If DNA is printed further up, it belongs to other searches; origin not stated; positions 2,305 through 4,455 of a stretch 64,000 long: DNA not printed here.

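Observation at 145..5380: ACP-centred acyl-tailoring cassette (GNAT, MaoC-SDR, FkbH-like loader, ACP, NodB-type deacetylase) heading a surface-glycan operon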

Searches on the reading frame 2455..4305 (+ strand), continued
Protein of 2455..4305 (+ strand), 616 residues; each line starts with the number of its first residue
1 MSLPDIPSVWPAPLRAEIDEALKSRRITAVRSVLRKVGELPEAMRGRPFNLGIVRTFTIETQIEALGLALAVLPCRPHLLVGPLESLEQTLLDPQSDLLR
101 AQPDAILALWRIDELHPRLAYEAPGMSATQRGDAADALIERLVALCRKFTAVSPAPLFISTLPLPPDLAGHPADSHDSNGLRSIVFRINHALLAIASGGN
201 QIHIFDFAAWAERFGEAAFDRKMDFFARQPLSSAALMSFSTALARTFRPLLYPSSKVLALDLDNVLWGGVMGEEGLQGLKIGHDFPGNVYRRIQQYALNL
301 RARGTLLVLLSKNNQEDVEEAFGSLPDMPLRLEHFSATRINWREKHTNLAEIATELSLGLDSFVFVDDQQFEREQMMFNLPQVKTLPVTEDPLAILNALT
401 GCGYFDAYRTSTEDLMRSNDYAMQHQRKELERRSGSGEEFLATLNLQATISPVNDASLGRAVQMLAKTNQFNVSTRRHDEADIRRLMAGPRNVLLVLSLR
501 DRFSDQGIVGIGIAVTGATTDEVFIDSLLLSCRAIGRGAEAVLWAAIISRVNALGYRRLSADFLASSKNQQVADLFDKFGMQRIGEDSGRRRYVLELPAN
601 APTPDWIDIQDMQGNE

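Call 34: find_encoding_contigs(protein=P0005, flank=10000, max_places=1)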
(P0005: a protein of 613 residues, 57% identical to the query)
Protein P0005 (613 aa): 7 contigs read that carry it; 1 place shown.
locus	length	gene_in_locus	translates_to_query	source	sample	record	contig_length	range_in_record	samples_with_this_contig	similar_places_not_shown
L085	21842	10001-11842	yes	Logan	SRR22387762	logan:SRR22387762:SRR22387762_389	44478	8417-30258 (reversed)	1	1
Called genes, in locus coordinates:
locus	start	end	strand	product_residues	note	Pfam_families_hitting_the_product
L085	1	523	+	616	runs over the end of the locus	PF27859:LIC12162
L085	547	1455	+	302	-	PF01370:Epimerase, PF02719:Polysacc_synt_2 (faint), PF16363:GDP_Man_Dehyd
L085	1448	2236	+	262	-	PF13489:Methyltransf_23, PF08241:Methyltransf_11, PF08242:Methyltransf_12, PF13649:Methyltransf_25, PF13847:Methyltransf_31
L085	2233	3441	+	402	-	PF13439:Glyco_transf_4 (weak), PF20706:GT4-conflict, PF00534:Glycos_transf_1, PF13692:Glyco_trans_1_4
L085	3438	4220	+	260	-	PF00483:NTP_transferase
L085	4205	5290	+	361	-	PF01073:3Beta_HSD (weak), PF01370:Epimerase, PF02719:Polysacc_synt_2, PF04321:RmlD_sub_bind (weak), PF16363:GDP_Man_Dehyd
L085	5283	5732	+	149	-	PF00908:dTDP_sugar_isom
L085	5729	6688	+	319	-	PF01073:3Beta_HSD, PF01370:Epimerase, PF04321:RmlD_sub_bind, PF13460:NAD_binding_10, PF16363:GDP_Man_Dehyd, PF07993:NAD_binding_4 (weak)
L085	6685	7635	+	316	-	PF13641:Glyco_tranf_2_3, PF00535:Glycos_transf_2, PF10111:Glyco_tranf_2_2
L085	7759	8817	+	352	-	-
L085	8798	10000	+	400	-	PF01575:MaoC_dehydratas, PF00106:adh_short, PF01370:Epimerase, PF04321:RmlD_sub_bind (weak), PF08659:KR, PF13561:adh_short_C2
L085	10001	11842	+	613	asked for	PF21211:FkbH_N (weak)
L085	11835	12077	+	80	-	-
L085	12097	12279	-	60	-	-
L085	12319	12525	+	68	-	-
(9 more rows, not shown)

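Call 39: search_protein_families(library=pfam, proteins=[L038:12108-13238:+, L076:8123-9088:-, L008:12504-13295:+, L034:12020-12469:+, L008:9265-9846:+, L044:14207-15238:-, L036:8750-9820:+, L014:13456-14328:-, L012:9039-9992:+, L022:11963-13342:+], max_evalue=0.001)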
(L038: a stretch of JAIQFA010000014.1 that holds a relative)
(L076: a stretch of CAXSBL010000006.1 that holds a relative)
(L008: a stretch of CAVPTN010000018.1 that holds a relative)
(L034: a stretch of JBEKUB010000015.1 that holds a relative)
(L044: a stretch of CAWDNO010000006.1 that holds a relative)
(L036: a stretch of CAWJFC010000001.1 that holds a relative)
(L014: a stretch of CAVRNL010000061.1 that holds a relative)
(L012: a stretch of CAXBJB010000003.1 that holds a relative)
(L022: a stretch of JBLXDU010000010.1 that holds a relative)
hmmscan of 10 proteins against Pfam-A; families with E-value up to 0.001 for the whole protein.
L038:12108-13238:+ (376 aa): 0 families

L076:8123-9088:- (321 aa): 3 families
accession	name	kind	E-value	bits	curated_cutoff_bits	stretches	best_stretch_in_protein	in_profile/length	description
PF00535.33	Glycos_transf_2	-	1.4e-22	80.9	23.3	1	9-179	2-167/168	Glycosyl transferase family 2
PF13641.12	Glyco_tranf_2_3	-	7.5e-13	49.5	27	1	8-238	4-228/230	Glycosyltransferase like family 2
PF13632.12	Glyco_trans_2_3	-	6.4e-06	26.6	27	1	91-240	1-139/198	Glycosyl transferase family group 2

L008:12504-13295:+ (263 aa): 1 family
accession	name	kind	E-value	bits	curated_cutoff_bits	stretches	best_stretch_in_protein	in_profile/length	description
PF01522.26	Polysacc_deac_1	-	1.9e-24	86.4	23.1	1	53-171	11-124/124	Polysaccharide deacetylase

L034:12020-12469:+ (149 aa): 2 families
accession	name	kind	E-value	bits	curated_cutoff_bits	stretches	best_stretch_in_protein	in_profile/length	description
PF13669.12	Glyoxalase_4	-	7.7e-20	71.7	27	1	15-128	2-108/109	Glyoxalase/Bleomycin resistance protein/Dioxygenase superfamily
PF00903.31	Glyoxalase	-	0.00058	20.7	20.6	1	12-123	1-106/121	Glyoxalase/Bleomycin resistance protein/Dioxygenase superfamily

L008:9265-9846:+ (193 aa): 1 family
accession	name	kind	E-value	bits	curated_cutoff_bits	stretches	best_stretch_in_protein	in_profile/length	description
PF00132.30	Hexapep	-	5.2e-11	42.2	27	1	122-154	2-34/36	Bacterial transferase hexapeptide (six repeats)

L044:14207-15238:- (343 aa): 1 family
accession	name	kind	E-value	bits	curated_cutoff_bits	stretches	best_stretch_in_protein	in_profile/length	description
PF13480.13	Acetyltransf_6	-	1.4e-10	41.9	22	1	155-285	6-138/143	Acetyltransferase (GNAT) domain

L036:8750-9820:+ (356 aa): 2 families
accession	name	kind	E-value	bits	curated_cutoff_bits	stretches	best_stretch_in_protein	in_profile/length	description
PF13469.12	Sulfotransfer_3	-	1.7e-23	84.4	27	1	29-239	1-214/216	Sulfotransferase family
PF00685.33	Sulfotransfer_1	-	3.7e-07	30.2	22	1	30-290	4-247/255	Sulfotransferase domain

L014:13456-14328:- (290 aa): 2 families
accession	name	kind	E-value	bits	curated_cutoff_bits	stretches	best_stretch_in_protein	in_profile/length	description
PF00685.33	Sulfotransfer_1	-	6.1e-38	131.1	22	1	33-271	1-255/255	Sulfotransferase domain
PF13469.12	Sulfotransfer_3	-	7.3e-12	46.4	27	1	104-197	126-213/216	Sulfotransferase family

L012:9039-9992:+ (317 aa): 9 families
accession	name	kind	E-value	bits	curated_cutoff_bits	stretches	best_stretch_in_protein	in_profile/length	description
PF13489.12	Methyltransf_23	-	5.9e-18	65.6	27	1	136-287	9-163/164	Methyltransferase domain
PF08242.18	Methyltransf_12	-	1.2e-15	58.5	30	1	153-250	1-97/98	Methyltransferase domain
PF13649.12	Methyltransf_25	-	2.9e-14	53.9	27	1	153-249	2-97/97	Methyltransferase domain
PF08241.18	Methyltransf_11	-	8.3e-14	52.4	21.2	1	153-252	1-94/95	Methyltransferase domain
PF13847.12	Methyltransf_31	-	1.2e-12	48.2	27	1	151-272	6-120/145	Methyltransferase domain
PF05175.20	MTS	-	6.4e-11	42.6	23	1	139-257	22-142/170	Methyltransferase small domain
PF01795.25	Methyltransf_5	-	1.7e-05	24.9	27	1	136-209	8-78/309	MraW methylase family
PF00891.24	Methyltransf_2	-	2.5e-05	24.2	22.3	1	153-253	67-164/210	O-methyltransferase domain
PF02353.26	CMAS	-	0.00028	20.7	27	1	150-258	64-169/273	Mycolic acid cyclopropane synthetase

L022:11963-13342:+ (459 aa): 2 families
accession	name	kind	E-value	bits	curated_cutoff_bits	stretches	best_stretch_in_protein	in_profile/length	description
PF00501.34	AMP-binding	-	2e-34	119.5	29.9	1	20-327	7-383/384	AMP-binding enzyme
PF13193.12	AMP-binding_C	-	5.7e-11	43.6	24.5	1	374-443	1-68/76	AMP-binding enzyme C-terminal domain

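Call 54: find_encoding_contigs(protein=P0011, flank=8000, max_places=1)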
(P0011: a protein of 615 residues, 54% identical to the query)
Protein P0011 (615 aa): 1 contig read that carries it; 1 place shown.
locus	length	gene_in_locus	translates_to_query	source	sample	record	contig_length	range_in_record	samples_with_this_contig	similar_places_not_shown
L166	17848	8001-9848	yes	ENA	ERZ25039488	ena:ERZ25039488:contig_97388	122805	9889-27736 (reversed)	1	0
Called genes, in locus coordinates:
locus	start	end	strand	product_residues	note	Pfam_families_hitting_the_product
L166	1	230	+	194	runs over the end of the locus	-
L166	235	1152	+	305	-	PF13489:Methyltransf_23, PF01209:Ubie_methyltran (weak), PF05175:MTS (weak), PF02390:Methyltransf_4 (weak), PF08241:Methyltransf_11, PF08242:Methyltransf_12, PF13649:Methyltransf_25, PF13847:Methyltransf_31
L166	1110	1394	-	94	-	-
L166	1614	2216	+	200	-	PF01041:DegT_DnrJ_EryC1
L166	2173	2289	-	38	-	-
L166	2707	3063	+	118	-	PF00483:NTP_transferase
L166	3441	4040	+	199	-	PF01370:Epimerase (faint)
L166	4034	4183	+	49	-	-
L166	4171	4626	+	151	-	PF00908:dTDP_sugar_isom (faint)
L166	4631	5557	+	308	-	PF00535:Glycos_transf_2, PF10111:Glyco_tranf_2_2, PF13641:Glyco_tranf_2_3 (weak)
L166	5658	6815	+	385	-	-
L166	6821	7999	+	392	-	PF01575:MaoC_dehydratas, PF00106:adh_short, PF01370:Epimerase, PF13561:adh_short_C2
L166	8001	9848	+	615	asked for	-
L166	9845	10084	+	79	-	PF00550:PP-binding (faint)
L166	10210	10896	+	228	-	PF01522:Polysacc_deac_1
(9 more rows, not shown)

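Call 55: find_encoding_contigs(protein=P0014, flank=8000, max_places=1)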
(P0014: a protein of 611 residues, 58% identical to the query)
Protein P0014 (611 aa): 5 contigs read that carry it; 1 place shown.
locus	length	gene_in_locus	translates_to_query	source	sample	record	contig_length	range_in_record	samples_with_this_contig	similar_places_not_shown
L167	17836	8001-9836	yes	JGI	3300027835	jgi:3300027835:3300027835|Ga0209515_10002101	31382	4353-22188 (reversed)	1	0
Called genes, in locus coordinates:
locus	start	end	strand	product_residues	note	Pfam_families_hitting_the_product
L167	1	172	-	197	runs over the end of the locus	-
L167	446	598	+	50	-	-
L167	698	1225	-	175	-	PF13610:DDE_Tnp_IS240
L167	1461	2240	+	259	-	PF00483:NTP_transferase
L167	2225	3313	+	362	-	PF01073:3Beta_HSD, PF01370:Epimerase, PF02719:Polysacc_synt_2, PF04321:RmlD_sub_bind, PF16363:GDP_Man_Dehyd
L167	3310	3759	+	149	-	PF00908:dTDP_sugar_isom, PF14667:Polysacc_synt_C (weak)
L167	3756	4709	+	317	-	PF01073:3Beta_HSD, PF01370:Epimerase, PF04321:RmlD_sub_bind, PF13460:NAD_binding_10, PF16363:GDP_Man_Dehyd, PF07993:NAD_binding_4 (weak)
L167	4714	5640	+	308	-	PF00535:Glycos_transf_2, PF10111:Glyco_tranf_2_2, PF13641:Glyco_tranf_2_3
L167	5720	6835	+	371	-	-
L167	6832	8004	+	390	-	PF01575:MaoC_dehydratas, PF13452:FAS1_DH_region (faint), PF00106:adh_short, PF01370:Epimerase, PF04321:RmlD_sub_bind (weak), PF08659:KR (weak), PF13460:NAD_binding_10 (weak), PF13561:adh_short_C2, +1 more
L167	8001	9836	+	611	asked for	-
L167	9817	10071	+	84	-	-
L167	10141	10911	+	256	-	PF01522:Polysacc_deac_1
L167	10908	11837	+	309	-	PF00535:Glycos_transf_2, PF13641:Glyco_tranf_2_3 (faint)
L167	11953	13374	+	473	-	-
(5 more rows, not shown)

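Call 57: search_solved_structures(query=A1, max_evalue=0.01)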
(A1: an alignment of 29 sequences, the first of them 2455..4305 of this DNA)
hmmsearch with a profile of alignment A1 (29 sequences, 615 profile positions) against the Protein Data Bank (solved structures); distinct sequences matched with E-value up to 0.01: 1.
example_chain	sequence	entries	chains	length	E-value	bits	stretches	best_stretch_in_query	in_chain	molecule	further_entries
3slr_A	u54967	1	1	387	1.4e-53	185.4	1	76-412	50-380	uncharacterized protein BF1531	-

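Call 61: search_dna_similar(query=window:2455-4305:+, collection=plasmids, mode=protein, max_rows=40, max_evalue=1e-10)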
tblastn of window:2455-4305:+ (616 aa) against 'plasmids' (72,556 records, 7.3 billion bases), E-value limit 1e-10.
Records with a match: 200; places in all: 203; records where one place covers at least 80% of the query: 34.
Best place of each record, by identity: <60% 200.
By first word of the organism name: Bacillus 52; Sinorhizobium 40; Streptomyces 38; Ralstonia 15; Clostridium 13; Rhodococcus 5; Rhizobium 4; Nocardia 3; Burkholderia 2; Methylosinus 2; and 23 more.
By predicted mobility (MOB-suite, as given by PLSDB): non-mobilizable 122; mobilizable 73; conjugative 5.
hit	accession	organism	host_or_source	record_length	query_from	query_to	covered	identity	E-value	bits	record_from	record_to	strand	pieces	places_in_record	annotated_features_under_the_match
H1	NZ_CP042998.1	Aquisphaera giovannonii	-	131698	31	593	91%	31.4%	3e-46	183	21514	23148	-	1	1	HAD-IIIC family phosphatase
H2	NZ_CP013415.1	Burkholderia ubonensis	soil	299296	49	609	91%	30.6%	9e-58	218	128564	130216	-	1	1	HAD-IIIC family phosphatase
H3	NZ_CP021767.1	Ralstonia solanacearum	Solanum lycopersicum,Tomato with ...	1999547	47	580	87%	32.2%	2e-52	202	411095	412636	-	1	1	none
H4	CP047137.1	Ralstonia solanacearum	Potato,Single cell,tuber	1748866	47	580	87%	32.0%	8e-53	203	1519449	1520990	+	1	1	HAD-IIIC family phosphatase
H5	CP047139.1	Ralstonia solanacearum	Potato,Single cell,tuber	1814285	47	580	87%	32.0%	9e-53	203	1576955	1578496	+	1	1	HAD-IIIC family phosphatase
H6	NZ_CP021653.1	Ralstonia solanacearum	Solanum lycopersicum,Tomato with ...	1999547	47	580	87%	32.0%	9e-53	203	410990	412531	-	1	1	none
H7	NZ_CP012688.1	Ralstonia solanacearum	Solanum commersonii,whole organism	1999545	47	580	87%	32.0%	9e-53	203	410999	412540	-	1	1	none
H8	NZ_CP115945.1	Ralstonia syzygii R24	Syzygium aromaticum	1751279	47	580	87%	31.7%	3e-52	201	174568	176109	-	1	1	none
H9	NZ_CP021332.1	Maritalea myrionectae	pure culture,Lava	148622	42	611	93%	29.3%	6e-58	218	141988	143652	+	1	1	HAD-IIIC family phosphatase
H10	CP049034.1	Rhodobacteraceae bacterium SC52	Apostichopus japonicus,pure ...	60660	81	597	84%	32.2%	1e-61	229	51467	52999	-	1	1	HAD-IIIC family phosphatase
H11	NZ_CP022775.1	Ralstonia solanacearum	Solanum tuberosum,single cell,Potato ...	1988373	47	580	87%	31.1%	4e-49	192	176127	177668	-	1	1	none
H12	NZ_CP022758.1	Ralstonia solanacearum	Solanum tuberosum,single cell,Potato ...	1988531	47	580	87%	31.1%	4e-49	192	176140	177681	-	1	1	none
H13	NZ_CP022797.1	Ralstonia solanacearum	Solanum tuberosum,single cell,Potato ...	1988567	47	580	87%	31.1%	4e-49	192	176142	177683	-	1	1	none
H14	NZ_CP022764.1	Ralstonia solanacearum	Solanum tuberosum,single cell,Potato ...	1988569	47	580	87%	31.1%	4e-49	192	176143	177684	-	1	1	none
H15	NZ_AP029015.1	Ralstonia pseudosolanacearum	-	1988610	47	580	87%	31.1%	4e-49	192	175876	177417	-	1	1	none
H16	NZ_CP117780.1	Burkholderia sp. FERM BP-3421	soil sample,soil sample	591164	48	608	91%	29.6%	2e-47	187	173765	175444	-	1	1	SDR family NAD(P)-dependent oxidoreductase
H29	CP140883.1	Sinorhizobium meliloti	Medicago lupulina,whole organism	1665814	155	610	74%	33.6%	2e-65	240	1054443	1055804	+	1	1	HAD family hydrolase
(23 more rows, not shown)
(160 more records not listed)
